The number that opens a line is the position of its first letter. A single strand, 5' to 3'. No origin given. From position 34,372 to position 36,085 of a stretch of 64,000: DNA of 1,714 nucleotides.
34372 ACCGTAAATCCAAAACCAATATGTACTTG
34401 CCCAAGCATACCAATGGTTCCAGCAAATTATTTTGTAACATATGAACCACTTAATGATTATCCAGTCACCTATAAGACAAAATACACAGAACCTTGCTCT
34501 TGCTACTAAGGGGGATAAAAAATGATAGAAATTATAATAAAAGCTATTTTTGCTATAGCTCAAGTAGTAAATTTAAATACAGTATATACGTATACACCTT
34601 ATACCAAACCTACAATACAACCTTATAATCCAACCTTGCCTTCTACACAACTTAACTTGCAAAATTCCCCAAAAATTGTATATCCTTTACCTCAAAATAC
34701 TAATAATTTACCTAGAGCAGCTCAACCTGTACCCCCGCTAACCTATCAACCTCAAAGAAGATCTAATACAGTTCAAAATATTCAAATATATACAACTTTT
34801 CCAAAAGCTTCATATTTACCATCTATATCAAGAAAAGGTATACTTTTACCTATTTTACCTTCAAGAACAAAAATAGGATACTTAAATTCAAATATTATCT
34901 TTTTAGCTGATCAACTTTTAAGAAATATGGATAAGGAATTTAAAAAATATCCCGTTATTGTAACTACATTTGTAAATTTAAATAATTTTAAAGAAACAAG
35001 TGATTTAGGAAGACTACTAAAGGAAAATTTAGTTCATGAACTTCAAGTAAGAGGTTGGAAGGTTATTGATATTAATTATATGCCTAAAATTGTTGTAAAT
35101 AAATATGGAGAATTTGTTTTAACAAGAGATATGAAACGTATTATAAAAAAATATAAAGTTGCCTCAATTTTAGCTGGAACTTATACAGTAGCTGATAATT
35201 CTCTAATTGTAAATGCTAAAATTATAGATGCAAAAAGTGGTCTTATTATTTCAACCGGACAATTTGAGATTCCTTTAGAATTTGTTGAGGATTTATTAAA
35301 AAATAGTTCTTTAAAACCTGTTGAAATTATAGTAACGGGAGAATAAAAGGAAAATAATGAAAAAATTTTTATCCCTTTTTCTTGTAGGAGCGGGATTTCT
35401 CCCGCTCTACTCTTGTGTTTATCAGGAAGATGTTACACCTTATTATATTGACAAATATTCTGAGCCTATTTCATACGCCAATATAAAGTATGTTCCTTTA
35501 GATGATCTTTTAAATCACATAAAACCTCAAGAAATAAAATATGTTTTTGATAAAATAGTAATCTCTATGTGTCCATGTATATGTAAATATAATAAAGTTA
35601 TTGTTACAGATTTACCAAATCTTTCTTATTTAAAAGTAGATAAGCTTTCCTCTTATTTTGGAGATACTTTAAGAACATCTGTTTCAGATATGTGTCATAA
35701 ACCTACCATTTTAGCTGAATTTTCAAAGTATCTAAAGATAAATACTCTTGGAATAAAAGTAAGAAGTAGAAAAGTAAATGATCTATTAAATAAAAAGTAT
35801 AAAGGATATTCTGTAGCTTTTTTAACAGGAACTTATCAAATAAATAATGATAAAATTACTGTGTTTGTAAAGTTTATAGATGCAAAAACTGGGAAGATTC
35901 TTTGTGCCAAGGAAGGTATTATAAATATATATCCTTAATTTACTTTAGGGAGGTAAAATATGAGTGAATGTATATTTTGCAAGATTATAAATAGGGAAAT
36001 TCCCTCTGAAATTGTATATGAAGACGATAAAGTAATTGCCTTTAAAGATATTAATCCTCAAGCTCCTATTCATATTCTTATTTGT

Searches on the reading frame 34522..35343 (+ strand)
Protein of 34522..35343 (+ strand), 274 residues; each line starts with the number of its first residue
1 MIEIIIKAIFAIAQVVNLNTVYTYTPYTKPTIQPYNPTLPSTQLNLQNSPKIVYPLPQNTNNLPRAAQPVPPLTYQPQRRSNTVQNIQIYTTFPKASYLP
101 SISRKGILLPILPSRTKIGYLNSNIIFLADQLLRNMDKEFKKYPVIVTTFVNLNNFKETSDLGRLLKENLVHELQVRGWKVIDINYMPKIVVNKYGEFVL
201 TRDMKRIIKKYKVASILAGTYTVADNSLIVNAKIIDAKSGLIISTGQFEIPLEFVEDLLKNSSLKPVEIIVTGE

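Call 5: search_protein_families(library=pfam, proteins=[window:34522-35343:+], max_evalue=1)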
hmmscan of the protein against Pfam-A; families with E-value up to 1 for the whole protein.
window:34522-35343:+ (274 aa): 2 families
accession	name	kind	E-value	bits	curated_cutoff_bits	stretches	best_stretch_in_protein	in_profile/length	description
PF17680.6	FlgO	-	2.1e-39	134.8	22.6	1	128-253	3-128/130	FlgO protein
PF05427.16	FIBP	-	0.072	12.9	21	1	128-211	260-347/360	Acidic fibroblast growth factor binding (FIBP)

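Call 6: search_protein_families(library=ncbifam, proteins=[window:34522-35343:+], max_evalue=1)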
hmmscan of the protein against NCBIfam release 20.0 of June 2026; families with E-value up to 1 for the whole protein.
window:34522-35343:+ (274 aa): 0 families

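Call 20: find_homologous_proteins(query=window:34522-35343:+, max_evalue=0.001)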
Query window:34522-35343:+ (274 aa): 11 proteins with E <= 0.001 among 655 candidates.
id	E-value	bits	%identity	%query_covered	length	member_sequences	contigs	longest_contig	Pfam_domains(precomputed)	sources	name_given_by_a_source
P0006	1.2e-170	584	100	100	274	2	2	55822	PF17680.7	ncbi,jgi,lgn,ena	-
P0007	7.2e-91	322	66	84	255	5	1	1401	PF17680.7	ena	-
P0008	1.2e-90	321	69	83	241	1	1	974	PF17680.7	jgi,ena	-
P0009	1.1e-87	312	60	100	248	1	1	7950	PF17680.7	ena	-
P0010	1.1e-87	312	73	74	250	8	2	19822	PF17680.7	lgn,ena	-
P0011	1.3e-87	311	60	100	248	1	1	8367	PF17680.7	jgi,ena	-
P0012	1.7e-87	311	60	100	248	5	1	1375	PF17680.7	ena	-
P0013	2.7e-47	179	54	61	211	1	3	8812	PF17680.7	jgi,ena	jgi:TolB-like protein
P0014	5.2e-40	156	50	59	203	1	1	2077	PF17680.7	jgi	-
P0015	2.3e-38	150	42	67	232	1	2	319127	PF17680.7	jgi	jgi:TolB-like protein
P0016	1.2e-34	138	46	59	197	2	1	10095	PF17680.7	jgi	-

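Call 22: find_encoding_contigs(protein=P0010, flank=6000, max_places=3)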
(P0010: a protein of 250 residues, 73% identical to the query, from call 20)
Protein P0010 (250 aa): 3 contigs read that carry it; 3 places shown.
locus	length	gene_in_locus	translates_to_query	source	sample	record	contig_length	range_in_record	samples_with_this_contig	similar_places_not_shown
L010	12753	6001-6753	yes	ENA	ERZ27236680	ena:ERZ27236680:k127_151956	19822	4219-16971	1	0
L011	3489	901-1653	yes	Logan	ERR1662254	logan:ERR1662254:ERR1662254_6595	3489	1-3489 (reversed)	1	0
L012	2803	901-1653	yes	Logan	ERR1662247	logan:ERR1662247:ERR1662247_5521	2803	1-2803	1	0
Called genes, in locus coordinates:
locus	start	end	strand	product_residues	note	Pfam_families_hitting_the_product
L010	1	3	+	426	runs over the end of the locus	PF00860:Xan_ur_permease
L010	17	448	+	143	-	-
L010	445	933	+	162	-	PF00149:Metallophos, PF12850:Metallophos_2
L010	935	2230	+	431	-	PF00374:NiFeSe_Hases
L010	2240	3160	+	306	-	PF01058:Oxidored_q6, PF14720:NiFe_hyd_SSU_C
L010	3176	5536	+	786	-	PF00672:HAMP (faint), PF18947:HAMP_2 (faint), PF00015:MCPsignal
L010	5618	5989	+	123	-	-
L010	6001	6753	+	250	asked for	PF17680:FlgO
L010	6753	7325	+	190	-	PF17680:FlgO (faint)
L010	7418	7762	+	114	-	PF11969:DcpS_C, PF01230:HIT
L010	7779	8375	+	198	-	-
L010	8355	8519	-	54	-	PF00563:EAL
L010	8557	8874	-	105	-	PF00563:EAL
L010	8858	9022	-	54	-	PF00563:EAL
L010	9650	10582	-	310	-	PF04055:Radical_SAM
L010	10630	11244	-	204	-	-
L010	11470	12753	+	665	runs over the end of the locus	PF00330:Aconitase, PF00694:Aconitase_C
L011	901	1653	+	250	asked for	PF17680:FlgO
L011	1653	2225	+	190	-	PF17680:FlgO (faint)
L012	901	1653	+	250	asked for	PF17680:FlgO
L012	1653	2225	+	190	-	PF17680:FlgO (faint)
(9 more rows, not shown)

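Call 23: find_encoding_contigs(protein=P0009, flank=6000, max_places=3)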
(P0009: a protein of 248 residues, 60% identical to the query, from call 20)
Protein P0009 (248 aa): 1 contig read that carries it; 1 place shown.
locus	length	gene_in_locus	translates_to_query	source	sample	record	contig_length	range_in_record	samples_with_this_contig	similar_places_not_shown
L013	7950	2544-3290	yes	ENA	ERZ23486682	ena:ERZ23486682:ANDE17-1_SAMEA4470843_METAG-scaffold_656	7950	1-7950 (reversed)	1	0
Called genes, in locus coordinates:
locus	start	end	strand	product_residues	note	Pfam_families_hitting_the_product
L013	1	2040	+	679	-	?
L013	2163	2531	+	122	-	-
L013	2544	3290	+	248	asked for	PF17680:FlgO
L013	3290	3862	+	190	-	PF17680:FlgO (weak)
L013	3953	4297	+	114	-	PF11969:DcpS_C, PF01230:HIT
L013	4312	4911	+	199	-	-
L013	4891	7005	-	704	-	PF00990:GGDEF, PF00563:EAL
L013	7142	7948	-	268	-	?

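Call 24: find_encoding_contigs(protein=P0013, flank=6000, max_places=3)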
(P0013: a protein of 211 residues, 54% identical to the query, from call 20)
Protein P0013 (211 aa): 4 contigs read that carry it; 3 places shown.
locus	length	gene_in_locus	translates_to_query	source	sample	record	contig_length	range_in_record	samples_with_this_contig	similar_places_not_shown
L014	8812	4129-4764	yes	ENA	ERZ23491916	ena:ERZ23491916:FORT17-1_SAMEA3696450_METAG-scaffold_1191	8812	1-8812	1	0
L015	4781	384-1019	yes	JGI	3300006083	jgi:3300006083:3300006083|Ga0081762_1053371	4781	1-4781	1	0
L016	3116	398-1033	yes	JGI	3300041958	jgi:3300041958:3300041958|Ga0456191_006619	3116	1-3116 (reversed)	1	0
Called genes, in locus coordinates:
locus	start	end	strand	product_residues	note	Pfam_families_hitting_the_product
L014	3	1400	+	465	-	?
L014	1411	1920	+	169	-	-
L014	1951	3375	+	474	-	PF02465:FliD_N, PF07195:FliD_C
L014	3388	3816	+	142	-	PF02561:FliS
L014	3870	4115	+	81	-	-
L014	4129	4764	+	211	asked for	PF17680:FlgO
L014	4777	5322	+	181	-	PF17680:FlgO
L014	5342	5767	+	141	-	PF00460:Flg_bb_rod (weak)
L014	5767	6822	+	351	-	PF01312:Bac_export_2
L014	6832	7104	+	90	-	PF01052:FliMN_C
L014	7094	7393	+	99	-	-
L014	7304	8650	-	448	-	PF05036:SPOR (weak)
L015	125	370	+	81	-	-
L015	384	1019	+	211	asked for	PF17680:FlgO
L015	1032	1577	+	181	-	PF17680:FlgO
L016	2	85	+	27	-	?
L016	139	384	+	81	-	-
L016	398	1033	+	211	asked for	PF17680:FlgO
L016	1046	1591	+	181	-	PF17680:FlgO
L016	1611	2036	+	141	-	PF00460:Flg_bb_rod (weak)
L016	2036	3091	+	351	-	PF01312:Bac_export_2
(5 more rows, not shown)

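Call 34: find_related_loci(query=A2, collection=genome_contigs, flank=6000)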
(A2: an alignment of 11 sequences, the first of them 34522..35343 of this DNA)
Query A2 (274 aa) in genome_contigs; peptide patterns used: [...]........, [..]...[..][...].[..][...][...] (x = any residue, [..] = any of these).
102 stretches matched a pattern; 18 encode a relative of the query (tblastn E <= 1e-3); 18 distinct loci.
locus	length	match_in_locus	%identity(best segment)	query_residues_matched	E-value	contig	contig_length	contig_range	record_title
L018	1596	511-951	61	109-255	6e-56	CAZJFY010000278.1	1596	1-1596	MAG TPA_asm: uncultured bacterium isolate binchicken_co291_60 genome assembly, contig: NODE_52750_length_1596_cov_7.5775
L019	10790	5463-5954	47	109-270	1e-45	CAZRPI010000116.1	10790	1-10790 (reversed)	MAG TPA_asm: uncultured Pelobacter sp. isolate binchicken_co20_398 genome assembly, contig: NODE_11163_length_10790_cov_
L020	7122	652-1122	46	116-270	3e-45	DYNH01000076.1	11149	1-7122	MAG TPA_asm: Trichlorobacter lovleyi isolate SulCav_FS08_3_47_22 SulCav_FS08_3_2899_length_11149_cov_12_404453, whole ge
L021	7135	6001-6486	43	109-270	1e-44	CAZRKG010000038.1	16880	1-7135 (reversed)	MAG TPA_asm: uncultured Geobacter sp. isolate SRP192927_co2_232 genome assembly, contig: NODE_5546_length_16880_cov_4.55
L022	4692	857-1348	45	109-270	2e-44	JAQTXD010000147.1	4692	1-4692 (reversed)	MAG: Desulfuromonadaceae bacterium isolate STC_126 NODE_55656_length_4692_cov_2.182256_Sandtown_C, whole genome shotgun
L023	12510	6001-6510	43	89-262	2e-44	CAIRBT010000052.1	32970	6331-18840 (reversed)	MAG: uncultured Geobacteraceae bacterium isolate E14_bin-2280 genome assembly, contig: bin-2280:052/191, whole genome sh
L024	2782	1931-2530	43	77-273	9e-44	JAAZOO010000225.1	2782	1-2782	MAG: Geobacteraceae bacterium isolate AS27yjCOA_7 84768_AS27, whole genome shotgun sequence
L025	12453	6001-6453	47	109-259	1e-43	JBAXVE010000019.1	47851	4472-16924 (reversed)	MAG: Desulfuromonadales bacterium isolate ELA679 MAG679_19, whole genome shotgun sequence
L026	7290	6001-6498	43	109-274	2e-43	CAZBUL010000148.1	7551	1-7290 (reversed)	MAG TPA_asm: uncultured Desulfobacterales bacterium isolate binchicken_co309_126 genome assembly, contig: NODE_6436_leng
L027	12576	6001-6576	38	68-270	4e-42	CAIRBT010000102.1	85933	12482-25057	MAG: uncultured Geobacteraceae bacterium isolate E14_bin-2280 genome assembly, contig: bin-2280:102/191, whole genome sh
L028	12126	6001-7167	35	121-263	1e-16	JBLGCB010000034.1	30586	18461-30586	MAG: Phenylobacterium sp. isolate 3300055174_78 Ga0535679_0000645, whole genome shotgun sequence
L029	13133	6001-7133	31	110-261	9e-16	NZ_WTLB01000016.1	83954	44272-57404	Pseudoalteromonas sp. Z1A8 Scaffold16, whole genome shotgun sequence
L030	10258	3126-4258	28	110-261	1e-15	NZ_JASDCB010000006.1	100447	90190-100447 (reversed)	Pseudoalteromonas sp. APC 3691 18491_6B_NODE_6, whole genome shotgun sequence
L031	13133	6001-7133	28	110-261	2e-15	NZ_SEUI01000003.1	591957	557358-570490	Pseudoalteromonas sp. FUC4 scaffold3.1, whole genome shotgun sequence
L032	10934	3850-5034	29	121-258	5e-13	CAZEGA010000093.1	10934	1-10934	MAG TPA_asm: uncultured Rheinheimera sp. isolate SRP344714_co2_72 genome assembly, contig: NODE_15809_length_10934_cov_3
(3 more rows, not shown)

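Call 37: search_solved_structures(query=window:34522-35343:+, max_evalue=1, show_alignments=1)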
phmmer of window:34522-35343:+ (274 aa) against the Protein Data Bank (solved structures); distinct sequences matched with E-value up to 1: 2.
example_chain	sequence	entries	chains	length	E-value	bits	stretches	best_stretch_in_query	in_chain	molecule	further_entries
9yfg_Hb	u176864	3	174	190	1.9e-18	70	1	132-255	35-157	FlgO domain-containing protein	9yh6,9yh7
9yds_Ab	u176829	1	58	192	2e-18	70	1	132-255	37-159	FlgO domain-containing protein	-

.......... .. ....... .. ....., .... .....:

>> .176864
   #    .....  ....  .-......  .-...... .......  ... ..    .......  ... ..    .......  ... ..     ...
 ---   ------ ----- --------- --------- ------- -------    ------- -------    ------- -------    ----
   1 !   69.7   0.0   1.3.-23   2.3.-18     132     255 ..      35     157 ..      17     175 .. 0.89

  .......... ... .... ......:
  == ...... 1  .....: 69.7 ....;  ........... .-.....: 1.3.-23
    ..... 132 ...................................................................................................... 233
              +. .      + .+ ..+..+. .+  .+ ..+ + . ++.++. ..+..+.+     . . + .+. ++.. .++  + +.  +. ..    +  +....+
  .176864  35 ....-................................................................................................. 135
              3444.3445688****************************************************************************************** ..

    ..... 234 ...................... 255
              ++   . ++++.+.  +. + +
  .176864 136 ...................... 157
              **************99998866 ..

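Call 66: find_encoding_contigs(protein=P0011, flank=5000, max_places=3)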
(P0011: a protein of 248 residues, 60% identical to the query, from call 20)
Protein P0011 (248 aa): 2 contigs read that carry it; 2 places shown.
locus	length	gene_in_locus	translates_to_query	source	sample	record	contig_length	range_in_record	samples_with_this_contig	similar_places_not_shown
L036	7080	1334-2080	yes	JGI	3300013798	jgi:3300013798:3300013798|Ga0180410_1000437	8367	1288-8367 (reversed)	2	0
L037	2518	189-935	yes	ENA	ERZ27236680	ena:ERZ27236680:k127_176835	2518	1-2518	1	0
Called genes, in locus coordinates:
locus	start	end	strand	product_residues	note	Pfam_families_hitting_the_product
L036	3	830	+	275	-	?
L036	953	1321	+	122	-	-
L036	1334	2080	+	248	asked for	PF17680:FlgO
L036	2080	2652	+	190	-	PF17680:FlgO (weak)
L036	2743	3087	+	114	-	PF11969:DcpS_C, PF01230:HIT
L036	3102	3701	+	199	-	-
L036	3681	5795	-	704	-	PF00990:GGDEF, PF00563:EAL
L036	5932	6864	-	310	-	PF04055:Radical_SAM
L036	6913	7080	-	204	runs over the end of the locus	-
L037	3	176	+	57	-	?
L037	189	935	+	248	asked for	PF17680:FlgO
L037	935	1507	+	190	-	PF17680:FlgO (weak)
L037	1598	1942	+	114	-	PF11969:DcpS_C, PF01230:HIT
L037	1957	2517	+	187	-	?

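Call 67: find_encoding_contigs(protein=P0007, flank=3000, max_places=5)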
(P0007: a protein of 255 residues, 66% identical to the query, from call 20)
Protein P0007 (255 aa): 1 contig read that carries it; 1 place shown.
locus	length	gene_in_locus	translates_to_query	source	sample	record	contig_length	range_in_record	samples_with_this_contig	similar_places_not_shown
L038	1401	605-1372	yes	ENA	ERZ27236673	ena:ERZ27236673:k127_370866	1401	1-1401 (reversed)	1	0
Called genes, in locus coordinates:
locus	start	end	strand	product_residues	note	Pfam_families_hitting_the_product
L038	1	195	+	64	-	?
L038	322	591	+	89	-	-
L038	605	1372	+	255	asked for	PF17680:FlgO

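Call 68: find_encoding_contigs(protein=P0012, flank=3000, max_places=5)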
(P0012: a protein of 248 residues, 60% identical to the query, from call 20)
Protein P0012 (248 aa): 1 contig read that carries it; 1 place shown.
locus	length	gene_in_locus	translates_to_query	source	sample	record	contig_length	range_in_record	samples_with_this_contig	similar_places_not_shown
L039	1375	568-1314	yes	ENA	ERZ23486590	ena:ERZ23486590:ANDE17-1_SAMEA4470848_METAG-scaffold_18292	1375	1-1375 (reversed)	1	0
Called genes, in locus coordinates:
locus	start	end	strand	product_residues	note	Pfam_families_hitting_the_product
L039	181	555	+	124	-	-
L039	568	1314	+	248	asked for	PF17680:FlgO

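Call 93: find_encoding_contigs(protein=P0016, flank=5000, max_places=2)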
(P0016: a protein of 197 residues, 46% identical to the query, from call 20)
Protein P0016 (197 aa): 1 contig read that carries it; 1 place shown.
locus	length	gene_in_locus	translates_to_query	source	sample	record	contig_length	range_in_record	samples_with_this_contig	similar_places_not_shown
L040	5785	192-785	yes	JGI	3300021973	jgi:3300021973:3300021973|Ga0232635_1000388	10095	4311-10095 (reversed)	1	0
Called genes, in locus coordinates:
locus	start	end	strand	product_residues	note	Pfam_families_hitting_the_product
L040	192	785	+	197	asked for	PF17680:FlgO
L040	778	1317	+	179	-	PF17680:FlgO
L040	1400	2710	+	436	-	PF00206:Lyase_1, PF10397:ADSL_C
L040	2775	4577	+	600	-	PF00009:GTP_EFTU, PF01926:MMR_HSR1 (weak), PF03144:GTP_EFTU_D2, PF22042:EF-G_D2, PF00679:EFG_C, PF21018:BipA_C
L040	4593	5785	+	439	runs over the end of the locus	-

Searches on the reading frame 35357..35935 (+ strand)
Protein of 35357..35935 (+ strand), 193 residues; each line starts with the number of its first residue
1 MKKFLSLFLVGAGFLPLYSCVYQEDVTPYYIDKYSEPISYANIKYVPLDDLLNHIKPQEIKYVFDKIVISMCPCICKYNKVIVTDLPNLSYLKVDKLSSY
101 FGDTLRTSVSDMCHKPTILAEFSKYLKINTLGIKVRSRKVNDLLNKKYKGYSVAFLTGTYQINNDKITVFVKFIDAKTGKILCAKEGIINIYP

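Call 5: search_protein_families(library=pfam, proteins=[window:35357-35935:+], max_evalue=1)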
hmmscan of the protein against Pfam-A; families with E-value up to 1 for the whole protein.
window:35357-35935:+ (193 aa): 3 families
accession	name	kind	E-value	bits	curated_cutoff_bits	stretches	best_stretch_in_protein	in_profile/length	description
PF17680.6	FlgO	-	1.7e-05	25.1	22.6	1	122-191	61-127/130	FlgO protein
PF03413.25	PepSY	-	0.057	14.2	24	1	157-182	39-57/60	Peptidase propeptide and YPEB domain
PF09344.15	Cas_CT1975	-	0.26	11.2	26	1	100-149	26-74/361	CT1975-like protein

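Call 6: search_protein_families(library=ncbifam, proteins=[window:35357-35935:+], max_evalue=1)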
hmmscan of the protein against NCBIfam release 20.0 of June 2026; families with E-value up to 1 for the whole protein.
window:35357-35935:+ (193 aa): 0 families

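Call 38: search_solved_structures(query=window:35357-35935:+, max_evalue=1)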
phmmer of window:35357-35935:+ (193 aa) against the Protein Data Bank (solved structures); distinct sequences matched with E-value up to 1: 0.
